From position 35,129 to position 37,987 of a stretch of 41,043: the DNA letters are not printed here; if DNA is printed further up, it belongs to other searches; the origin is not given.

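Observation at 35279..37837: Sigma-54 enhancer-binding protein fused to a periplasmic CHASE2 sensor and anchored by four TM helices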

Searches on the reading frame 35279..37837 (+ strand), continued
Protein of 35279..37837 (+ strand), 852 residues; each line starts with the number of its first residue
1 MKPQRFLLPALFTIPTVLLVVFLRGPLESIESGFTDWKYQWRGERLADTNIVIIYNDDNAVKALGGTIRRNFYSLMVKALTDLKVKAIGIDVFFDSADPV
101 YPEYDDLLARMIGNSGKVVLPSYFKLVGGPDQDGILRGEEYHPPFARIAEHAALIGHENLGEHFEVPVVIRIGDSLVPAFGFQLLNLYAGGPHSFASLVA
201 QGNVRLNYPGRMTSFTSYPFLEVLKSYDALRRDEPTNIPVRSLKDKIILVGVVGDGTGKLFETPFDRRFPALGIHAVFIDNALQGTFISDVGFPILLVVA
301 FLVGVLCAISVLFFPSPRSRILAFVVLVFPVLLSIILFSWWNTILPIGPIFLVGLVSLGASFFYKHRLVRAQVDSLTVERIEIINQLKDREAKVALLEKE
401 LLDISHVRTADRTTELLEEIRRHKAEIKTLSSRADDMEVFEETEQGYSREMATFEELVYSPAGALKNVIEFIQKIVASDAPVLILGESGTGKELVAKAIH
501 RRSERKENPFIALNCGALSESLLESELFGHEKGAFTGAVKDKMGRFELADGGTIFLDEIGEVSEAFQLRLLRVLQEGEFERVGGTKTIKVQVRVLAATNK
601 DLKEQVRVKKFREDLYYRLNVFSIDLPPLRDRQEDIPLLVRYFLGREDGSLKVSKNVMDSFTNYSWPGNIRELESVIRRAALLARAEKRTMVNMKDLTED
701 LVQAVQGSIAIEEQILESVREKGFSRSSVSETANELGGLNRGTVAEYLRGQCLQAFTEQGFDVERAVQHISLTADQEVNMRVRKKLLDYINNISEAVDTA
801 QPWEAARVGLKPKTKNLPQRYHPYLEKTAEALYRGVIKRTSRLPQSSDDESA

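Call 14: find_homologous_proteins(query=window:35279-37837:+, max_evalue=1e-20)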
Query window:35279-37837:+ (852 aa): 4283 proteins with E <= 1e-20 among 8000 candidates; the best 120 are listed.
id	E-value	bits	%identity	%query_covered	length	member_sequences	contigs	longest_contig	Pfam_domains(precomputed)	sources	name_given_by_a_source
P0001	0.0e+0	1894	100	100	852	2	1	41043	PF05226.17,PF00158.33,PF25601.2,PF14532.13,PF07728.21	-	-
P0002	0.0e+0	1635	85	100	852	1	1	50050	PF05226.17,PF00158.33,PF07724.21,PF25601.2,PF14532.13,PF07728.21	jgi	-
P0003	0.0e+0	1615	85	100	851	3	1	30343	PF05226.17,PF00158.33,PF25601.2,PF14532.13,PF07728.21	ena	-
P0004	0.0e+0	1122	60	99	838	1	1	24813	PF05226.17,PF00158.33,PF07724.21,PF25601.2,PF14532.13,PF07728.21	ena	-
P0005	0.0e+0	1039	56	98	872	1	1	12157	PF05226.17,PF00158.33,PF25601.2,PF14532.13,PF07728.21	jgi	jgi:DNA-binding NtrC family response regulator/CHASE2 domain-containing sensor protein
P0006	0.0e+0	1038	56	98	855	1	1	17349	PF05226.17,PF00158.33,PF25601.2,PF14532.13,PF07728.21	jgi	jgi:DNA-binding NtrC family response regulator/CHASE2 domain-containing sensor protein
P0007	0.0e+0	1037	58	96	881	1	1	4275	PF05226.17,PF00158.33,PF25601.2,PF00004.36,PF14532.13,PF07728.21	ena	-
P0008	0.0e+0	1036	57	99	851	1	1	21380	PF05226.17,PF00158.33,PF25601.2,PF14532.13,PF07728.21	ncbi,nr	ncbi:MAG: sigma 54-interacting transcriptional regulator [Ignavibacteria bacterium]|nr:sigma 54-inte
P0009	0.0e+0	1035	56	98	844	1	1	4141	PF05226.17,PF00158.33,PF25601.2,PF14532.13,PF07728.21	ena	-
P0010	0.0e+0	1032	56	99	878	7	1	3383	PF05226.17,PF00158.33,PF07724.21,PF25601.2,PF00004.36,PF14532.13,PF07728.21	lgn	-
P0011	0.0e+0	1029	57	98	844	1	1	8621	PF05226.17,PF00158.33,PF25601.2,PF14532.13,PF07728.21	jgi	jgi:transcriptional regulator with GAF, ATPase, and Fis domain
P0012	0.0e+0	1017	57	97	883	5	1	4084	PF05226.17,PF00158.33,PF25601.2,PF14532.13,PF07728.21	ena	-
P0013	0.0e+0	1016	54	97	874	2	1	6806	PF05226.17,PF00158.33,PF07724.21,PF25601.2,PF14532.13,PF07728.21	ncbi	-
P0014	0.0e+0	1014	58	98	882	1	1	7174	PF05226.17,PF00158.33,PF25601.2,PF14532.13,PF07728.21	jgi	jgi:transcriptional regulator with GAF, ATPase, and Fis domain/CHASE2 domain-containing sensor prote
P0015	2.1e-298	1010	56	98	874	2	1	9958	PF05226.17,PF00158.33,PF25601.2,PF00004.36,PF14532.13,PF07728.21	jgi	jgi:transcriptional regulator with GAF, ATPase, and Fis domain/CHASE2 domain-containing sensor prote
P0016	4.3e-297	1006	57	96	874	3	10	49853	PF05226.17,PF00158.33,PF25601.2,PF00004.36,PF14532.13,PF07728.21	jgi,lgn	jgi:transcriptional regulator with GAF, ATPase, and Fis domain/CHASE2 domain-containing sensor prote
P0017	1.3e-296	1004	56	97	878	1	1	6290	PF05226.17,PF00158.33,PF25601.2,PF14532.13,PF07728.21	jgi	-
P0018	3.8e-296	1003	56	98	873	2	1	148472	PF05226.17,PF00158.33,PF07724.21,PF25601.2,PF00004.36,PF14532.13,PF07728.21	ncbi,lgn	-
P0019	4.2e-296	1003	57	97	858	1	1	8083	PF05226.17,PF00158.33,PF07724.21,PF25601.2,PF14532.13,PF07728.21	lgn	-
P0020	1.1e-295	1001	56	95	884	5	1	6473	PF05226.17,PF00158.33,PF07724.21,PF25601.2,PF00004.36,PF14532.13,PF07728.21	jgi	-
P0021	2.2e-295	1000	55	98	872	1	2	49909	PF05226.17,PF00158.33,PF07724.21,PF25601.2,PF00004.36,PF14532.13,PF07728.21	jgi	jgi:transcriptional regulator with GAF, ATPase, and Fis domain/CHASE2 domain-containing sensor prote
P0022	2.9e-293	993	56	97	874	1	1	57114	PF05226.17,PF00158.33,PF07724.21,PF25601.2,PF14532.13,PF07728.21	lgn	-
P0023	1.1e-292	991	55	98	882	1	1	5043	PF05226.17,PF00158.33,PF07724.21,PF25601.2,PF00004.36,PF14532.13,PF07728.21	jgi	jgi:transcriptional regulator with GAF, ATPase, and Fis domain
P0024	1.5e-292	991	56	95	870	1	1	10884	PF05226.17,PF00158.33,PF07724.21,PF25601.2,PF00004.36,PF14532.13,PF07728.21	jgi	jgi:transcriptional regulator with GAF, ATPase, and Fis domain/CHASE2 domain-containing sensor prote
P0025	1.8e-292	991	54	98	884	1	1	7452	PF05226.17,PF00158.33,PF25601.2,PF14532.13,PF07728.21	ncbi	-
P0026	4.6e-292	989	54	98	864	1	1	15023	PF05226.17,PF00158.33,PF25601.2,PF00004.36,PF14532.13,PF07728.21,PF01078.28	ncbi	-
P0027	4.9e-292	989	54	98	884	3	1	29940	PF05226.17,PF00158.33,PF25601.2,PF14532.13,PF07728.21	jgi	jgi:DNA-binding NtrC family response regulator/CHASE2 domain-containing sensor protein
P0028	1.1e-291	988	55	96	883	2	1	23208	PF05226.17,PF00158.33,PF07724.21,PF25601.2,PF14532.13,PF07728.21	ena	-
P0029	1.3e-291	988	54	99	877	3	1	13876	PF05226.17,PF00158.33,PF07724.21,PF25601.2,PF00004.36,PF14532.13,PF07728.21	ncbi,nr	ncbi:MAG TPA: hypothetical protein DGH68_00355 [Bacteroidetes bacterium]|nr:hypothetical protein [Ba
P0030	1.7e-290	984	54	99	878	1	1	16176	PF05226.17,PF00158.33,PF25601.2,PF00004.36,PF14532.13,PF07728.21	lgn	-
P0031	2.7e-290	983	54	98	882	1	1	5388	PF05226.17,PF00158.33,PF07724.21,PF25601.2,PF14532.13,PF07728.21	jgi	jgi:transcriptional regulator with PAS, ATPase and Fis domain/CHASE2 domain-containing sensor protei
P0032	1.5e-289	981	55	98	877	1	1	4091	PF05226.17,PF00158.33,PF25601.2,PF00004.36,PF14532.13,PF07728.21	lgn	-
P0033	9.0e-289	978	54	96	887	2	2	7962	PF05226.17,PF00158.33,PF07724.21,PF25601.2,PF00004.36,PF14532.13,PF07728.21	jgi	jgi:transcriptional regulator with GAF, ATPase, and Fis domain/CHASE2 domain-containing sensor prote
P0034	1.4e-288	978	55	98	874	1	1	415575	PF05226.17,PF00158.33,PF25601.2,PF14532.13,PF07728.21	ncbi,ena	-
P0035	2.7e-288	977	54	98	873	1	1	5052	PF05226.17,PF00158.33,PF25601.2,PF00004.36,PF14532.13,PF07728.21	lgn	-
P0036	6.9e-288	975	55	99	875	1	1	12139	PF05226.17,PF00158.33,PF25601.2,PF14532.13,PF07728.21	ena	-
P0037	9.8e-288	975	54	96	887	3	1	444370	PF05226.17,PF00158.33,PF07724.21,PF25601.2,PF14532.13,PF07728.21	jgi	jgi:transcriptional regulator with GAF, ATPase, and Fis domain/CHASE2 domain-containing sensor prote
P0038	5.7e-287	972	53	98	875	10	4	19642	PF05226.17,PF00158.33,PF25601.2,PF14532.13,PF07728.21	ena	-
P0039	5.9e-287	972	55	99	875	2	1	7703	PF05226.17,PF00158.33,PF25601.2,PF14532.13,PF07728.21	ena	-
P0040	9.1e-287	972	54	95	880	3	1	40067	PF05226.17,PF00158.33,PF25601.2,PF00004.36,PF14532.13,PF07728.21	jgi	jgi:transcriptional regulator with GAF, ATPase, and Fis domain/CHASE2 domain-containing sensor prote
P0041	9.4e-287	972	54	96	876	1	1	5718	PF05226.17,PF00158.33,PF07724.21,PF25601.2,PF00004.36,PF14532.13,PF07728.21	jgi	jgi:transcriptional regulator with GAF, ATPase, and Fis domain/CHASE2 domain-containing sensor prote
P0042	9.8e-287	972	54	98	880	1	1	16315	PF05226.17,PF00158.33,PF07724.21,PF25601.2,PF14532.13,PF07728.21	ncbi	-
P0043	3.0e-286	970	53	98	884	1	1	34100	PF05226.17,PF00158.33,PF25601.2,PF14532.13,PF07728.21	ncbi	-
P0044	1.1e-285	968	54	95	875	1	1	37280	PF05226.17,PF00158.33,PF07724.21,PF25601.2,PF14532.13,PF07728.21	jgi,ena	-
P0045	9.7e-285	965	53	96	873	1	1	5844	PF05226.17,PF00158.33,PF25601.2,PF00004.36,PF14532.13,PF07728.21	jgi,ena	-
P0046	1.2e-284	965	53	98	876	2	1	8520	PF05226.17,PF00158.33,PF25601.2,PF14532.13,PF07728.21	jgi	jgi:transcriptional regulator with GAF, ATPase, and Fis domain/CHASE2 domain-containing sensor prote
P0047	3.3e-284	963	53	98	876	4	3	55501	PF05226.17,PF00158.33,PF25601.2,PF00004.36,PF14532.13,PF07728.21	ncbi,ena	-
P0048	3.7e-284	963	53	99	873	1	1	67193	PF05226.17,PF00158.33,PF07724.21,PF25601.2,PF14532.13,PF07728.21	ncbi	ncbi:MAG: sigma 54-interacting transcriptional regulator [Bacteroidota bacterium]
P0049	9.2e-284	962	53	98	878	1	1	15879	PF05226.17,PF00158.33,PF07724.21,PF25601.2,PF00004.36,PF14532.13,PF07728.21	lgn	-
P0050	2.1e-283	961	53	98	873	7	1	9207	PF05226.17,PF00158.33,PF07724.21,PF25601.2,PF00004.36,PF14532.13,PF07728.21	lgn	-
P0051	3.1e-283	960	55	95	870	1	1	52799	PF05226.17,PF00158.33,PF07724.21,PF25601.2,PF00004.36,PF14532.13,PF07728.21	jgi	jgi:transcriptional regulator with GAF, ATPase, and Fis domain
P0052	3.4e-283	960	55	96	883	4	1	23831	PF05226.17,PF00158.33,PF25601.2,PF00004.36,PF14532.13,PF07728.21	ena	-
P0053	6.7e-283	959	53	98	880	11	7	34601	PF05226.17,PF00158.33,PF07724.21,PF25601.2,PF00493.30,PF00004.36,PF14532.13,PF07728.21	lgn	-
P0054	1.7e-282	958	54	97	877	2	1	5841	PF05226.17,PF00158.33,PF07724.21,PF25601.2,PF00004.36,PF14532.13,PF07728.21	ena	-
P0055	1.7e-282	958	54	97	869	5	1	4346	PF05226.17,PF00158.33,PF07724.21,PF25601.2,PF00004.36,PF14532.13,PF07728.21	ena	-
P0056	2.0e-281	954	52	98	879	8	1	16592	PF05226.17,PF00158.33,PF25601.2,PF14532.13,PF07728.21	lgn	-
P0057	6.5e-281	952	54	96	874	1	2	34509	PF05226.17,PF00158.33,PF07724.21,PF25601.2,PF14532.13,PF07728.21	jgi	jgi:DNA-binding NtrC family response regulator/CHASE2 domain-containing sensor protein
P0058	1.6e-280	951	54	97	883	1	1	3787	PF05226.17,PF00158.33,PF25601.2,PF14532.13,PF07728.21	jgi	jgi:transcriptional regulator with GAF, ATPase, and Fis domain/CHASE2 domain-containing sensor prote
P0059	1.7e-280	951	53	97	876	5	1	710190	PF05226.17,PF00158.33,PF07724.21,PF25601.2,PF00004.36,PF14532.13,PF07728.21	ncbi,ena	-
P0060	2.7e-280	950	53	96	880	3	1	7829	PF05226.17,PF00158.33,PF25601.2,PF14532.13,PF07728.21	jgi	-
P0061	3.5e-280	950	52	98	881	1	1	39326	PF05226.17,PF00158.33,PF07724.21,PF25601.2,PF00004.36,PF14532.13,PF07728.21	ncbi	-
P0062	3.7e-280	950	52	98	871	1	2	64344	PF05226.17,PF00158.33,PF07724.21,PF25601.2,PF00004.36,PF14532.13,PF07728.21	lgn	-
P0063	1.3e-279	948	54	98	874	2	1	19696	PF05226.17,PF00158.33,PF07724.21,PF25601.2,PF00004.36,PF14532.13,PF07728.21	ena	-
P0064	1.5e-279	948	54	96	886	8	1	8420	PF05226.17,PF00158.33,PF25601.2,PF00004.36,PF14532.13,PF07728.21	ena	-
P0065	3.2e-279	947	53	96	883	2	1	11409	PF05226.17,PF00158.33,PF07724.21,PF25601.2,PF14532.13,PF07728.21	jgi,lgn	jgi:transcriptional regulator with GAF, ATPase, and Fis domain/CHASE2 domain-containing sensor prote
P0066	3.8e-279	947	53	98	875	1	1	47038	PF05226.17,PF00158.33,PF07724.21,PF25601.2,PF00004.36,PF14532.13,PF07728.21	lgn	-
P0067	9.8e-279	945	54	95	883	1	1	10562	PF05226.17,PF00158.33,PF25601.2,PF00004.36,PF14532.13,PF07728.21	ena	-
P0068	2.2e-278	944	53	97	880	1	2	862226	PF05226.17,PF00158.33,PF25601.2,PF14532.13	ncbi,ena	-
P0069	5.4e-278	943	52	97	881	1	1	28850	PF05226.17,PF00158.33,PF07724.21,PF25601.2,PF14532.13,PF07728.21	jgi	jgi:transcriptional regulator with PAS, ATPase and Fis domain/CHASE2 domain-containing sensor protei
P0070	7.0e-278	942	53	97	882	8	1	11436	PF05226.17,PF00158.33,PF25601.2,PF00004.36,PF14532.13,PF07728.21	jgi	jgi:transcriptional regulator with GAF, ATPase, and Fis domain/CHASE2 domain-containing sensor prote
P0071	8.5e-278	942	53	96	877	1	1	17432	PF05226.17,PF00158.33,PF25601.2,PF14532.13,PF07728.21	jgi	jgi:transcriptional regulator with GAF, ATPase, and Fis domain/CHASE2 domain-containing sensor prote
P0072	2.8e-277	940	53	97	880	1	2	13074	PF05226.17,PF00158.33,PF25601.2,PF14532.13,PF07728.21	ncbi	-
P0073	4.5e-277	940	52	98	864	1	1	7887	PF05226.17,PF00158.33,PF07724.21,PF25601.2,PF14532.13,PF07728.21,PF01078.28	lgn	-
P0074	1.2e-276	938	52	97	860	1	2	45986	PF05226.17,PF00158.33,PF07724.21,PF25601.2,PF00004.36,PF14532.13,PF07728.21,PF01078.28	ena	-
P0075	3.3e-276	937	52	96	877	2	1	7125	PF05226.17,PF00158.33,PF25601.2,PF14532.13,PF07728.21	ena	-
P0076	3.6e-276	937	53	96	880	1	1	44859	PF05226.17,PF00158.33,PF07724.21,PF25601.2,PF00004.36,PF14532.13,PF07728.21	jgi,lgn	jgi:transcriptional regulator with GAF, ATPase, and Fis domain/CHASE2 domain-containing sensor prote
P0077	4.8e-276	936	51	99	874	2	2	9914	PF05226.17,PF00158.33,PF07724.21,PF25601.2,PF00004.36,PF14532.13,PF07728.21,PF01078.28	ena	-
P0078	5.6e-276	936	53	95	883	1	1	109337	PF05226.17,PF00158.33,PF25601.2,PF14532.13,PF07728.21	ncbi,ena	-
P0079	1.0e-275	935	52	98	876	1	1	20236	PF05226.17,PF00158.33,PF07724.21,PF25601.2,PF00004.36,PF14532.13,PF07728.21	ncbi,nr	ncbi:MAG: sigma 54-interacting transcriptional regulator [Ignavibacteriae bacterium]|nr:sigma 54-int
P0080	1.2e-275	935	53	97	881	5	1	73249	PF05226.17,PF00158.33,PF25601.2,PF00004.36,PF14532.13,PF07728.21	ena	-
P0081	1.5e-275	935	52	98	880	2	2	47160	PF05226.17,PF00158.33,PF07724.21,PF25601.2,PF14532.13,PF07728.21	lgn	-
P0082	2.1e-275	934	52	96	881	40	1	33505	PF05226.17,PF00158.33,PF25601.2,PF14532.13,PF07728.21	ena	-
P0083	2.9e-275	934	51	98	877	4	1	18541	PF05226.17,PF00158.33,PF25601.2,PF14532.13,PF07728.21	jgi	-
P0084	4.1e-275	933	53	95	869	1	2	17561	PF05226.17,PF00158.33,PF07724.21,PF25601.2,PF14532.13,PF07728.21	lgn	-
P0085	4.8e-275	933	51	97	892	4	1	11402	PF05226.17,PF00158.33,PF07724.21,PF25601.2,PF00493.30,PF14532.13,PF07728.21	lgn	-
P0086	9.3e-275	932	52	97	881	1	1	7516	PF05226.17,PF00158.33,PF07724.21,PF25601.2,PF00493.30,PF14532.13,PF07728.21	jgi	-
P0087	2.1e-274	931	52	96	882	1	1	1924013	PF05226.17,PF00158.33,PF07724.21,PF25601.2,PF14532.13,PF07728.21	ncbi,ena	-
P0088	2.7e-274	931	52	98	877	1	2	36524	PF05226.17,PF00158.33,PF25601.2,PF14532.13,PF07728.21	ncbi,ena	-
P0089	5.7e-274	929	50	98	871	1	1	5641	PF05226.17,PF00158.33,PF07724.21,PF25601.2,PF14532.13,PF07728.21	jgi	jgi:transcriptional regulator with GAF, ATPase, and Fis domain/CHASE2 domain-containing sensor prote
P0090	8.3e-274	929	53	95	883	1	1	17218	PF05226.17,PF00158.33,PF25601.2,PF14532.13,PF07728.21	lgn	-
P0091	1.0e-273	929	52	98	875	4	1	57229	PF05226.17,PF00158.33,PF07724.21,PF25601.2,PF00004.36,PF14532.13,PF07728.21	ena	-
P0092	1.2e-273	928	52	96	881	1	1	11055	PF05226.17,PF00158.33,PF25601.2,PF14532.13,PF07728.21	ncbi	-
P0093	1.2e-273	928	52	96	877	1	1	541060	PF05226.17,PF00158.33,PF25601.2,PF14532.13,PF07728.21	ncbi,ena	-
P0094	1.3e-273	928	51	96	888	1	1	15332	PF05226.17,PF00158.33,PF07724.21,PF25601.2,PF14532.13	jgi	jgi:transcriptional regulator with GAF, ATPase, and Fis domain/CHASE2 domain-containing sensor prote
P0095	1.5e-273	928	52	96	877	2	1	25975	PF05226.17,PF00158.33,PF25601.2,PF14532.13,PF07728.21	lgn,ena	-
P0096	1.7e-273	928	52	96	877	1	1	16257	PF05226.17,PF00158.33,PF25601.2,PF14532.13,PF07728.21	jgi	jgi:transcriptional regulator with GAF, ATPase, and Fis domain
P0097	3.8e-273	927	52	98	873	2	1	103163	PF05226.17,PF00158.33,PF07724.21,PF25601.2,PF00004.36,PF14532.13,PF07728.21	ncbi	-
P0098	3.8e-273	927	51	97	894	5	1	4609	PF05226.17,PF00158.33,PF07724.21,PF25601.2,PF00004.36,PF14532.13,PF07728.21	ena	-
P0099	5.0e-273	926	53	96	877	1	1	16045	PF05226.17,PF00158.33,PF25601.2,PF14532.13,PF07728.21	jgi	jgi:transcriptional regulator with GAF, ATPase, and Fis domain/CHASE2 domain-containing sensor prote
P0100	6.6e-273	926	53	96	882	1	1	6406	PF05226.17,PF00158.33,PF07724.21,PF25601.2,PF14532.13,PF07728.21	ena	-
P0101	1.1e-272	925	52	96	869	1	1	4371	PF05226.17,PF00158.33,PF25601.2,PF14532.13,PF07728.21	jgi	jgi:two-component system response regulator HydG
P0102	2.7e-272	924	52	96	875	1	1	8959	PF05226.17,PF00158.33,PF25601.2,PF14532.13,PF07728.21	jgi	jgi:transcriptional regulator with GAF, ATPase, and Fis domain/CHASE2 domain-containing sensor prote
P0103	4.4e-272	923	52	97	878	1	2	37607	PF05226.17,PF00158.33,PF25601.2,PF14532.13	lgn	-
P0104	5.4e-272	923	52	95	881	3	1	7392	PF05226.17,PF00158.33,PF07724.21,PF25601.2,PF14532.13,PF07728.21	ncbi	-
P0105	8.2e-272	922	52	98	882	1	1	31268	PF05226.17,PF00158.33,PF07724.21,PF25601.2,PF00004.36,PF14532.13,PF07728.21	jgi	jgi:transcriptional regulator with GAF, ATPase, and Fis domain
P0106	1.1e-271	922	52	96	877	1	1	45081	PF05226.17,PF00158.33,PF25601.2,PF14532.13,PF07728.21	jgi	jgi:transcriptional regulator with GAF, ATPase, and Fis domain/CHASE2 domain-containing sensor prote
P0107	2.1e-271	921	52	95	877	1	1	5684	PF05226.17,PF00158.33,PF25601.2,PF00004.36,PF14532.13,PF07728.21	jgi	-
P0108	3.7e-271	920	52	96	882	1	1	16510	PF05226.17,PF00158.33,PF25601.2,PF14532.13,PF07728.21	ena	-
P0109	3.9e-271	920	52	96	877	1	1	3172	PF05226.17,PF00158.33,PF25601.2,PF14532.13,PF07728.21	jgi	jgi:transcriptional regulator with GAF, ATPase, and Fis domain/CHASE2 domain-containing sensor prote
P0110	4.4e-271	920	52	96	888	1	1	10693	PF05226.17,PF00158.33,PF25601.2,PF14532.13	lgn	-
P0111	3.1e-270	917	51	97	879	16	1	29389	PF05226.17,PF00158.33,PF25601.2,PF14532.13,PF07728.21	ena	-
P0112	4.0e-270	917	53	96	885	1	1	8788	PF05226.17,PF00158.33,PF07724.21,PF25601.2,PF00004.36,PF14532.13,PF07728.21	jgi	jgi:transcriptional regulator with GAF, ATPase, and Fis domain/CHASE2 domain-containing sensor prote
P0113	4.4e-270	917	52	95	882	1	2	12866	PF05226.17,PF00158.33,PF07724.21,PF25601.2,PF14532.13,PF07728.21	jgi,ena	-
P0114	6.0e-270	916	52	97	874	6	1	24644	PF05226.17,PF00158.33,PF07724.21,PF25601.2,PF14532.13,PF07728.21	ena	-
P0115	8.8e-270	916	51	99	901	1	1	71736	PF05226.17,PF00158.33,PF25601.2,PF14532.13,PF07728.21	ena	-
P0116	9.2e-270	916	51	96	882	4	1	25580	PF05226.17,PF00158.33,PF07724.21,PF25601.2,PF14532.13,PF07728.21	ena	-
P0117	1.4e-269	915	52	96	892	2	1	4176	PF05226.17,PF00158.33,PF25601.2,PF14532.13,PF07728.21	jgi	jgi:transcriptional regulator with GAF, ATPase, and Fis domain/CHASE2 domain-containing sensor prote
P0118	1.5e-269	915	52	96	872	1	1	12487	PF05226.17,PF00158.33,PF25601.2,PF14532.13,PF07728.21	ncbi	-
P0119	2.9e-269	914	53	97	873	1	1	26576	PF05226.17,PF00158.33,PF07724.21,PF25601.2,PF14532.13,PF07728.21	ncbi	-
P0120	2.1e-268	911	52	96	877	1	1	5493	PF05226.17,PF00158.33,PF07724.21,PF25601.2,PF00004.36,PF14532.13,PF07728.21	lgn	-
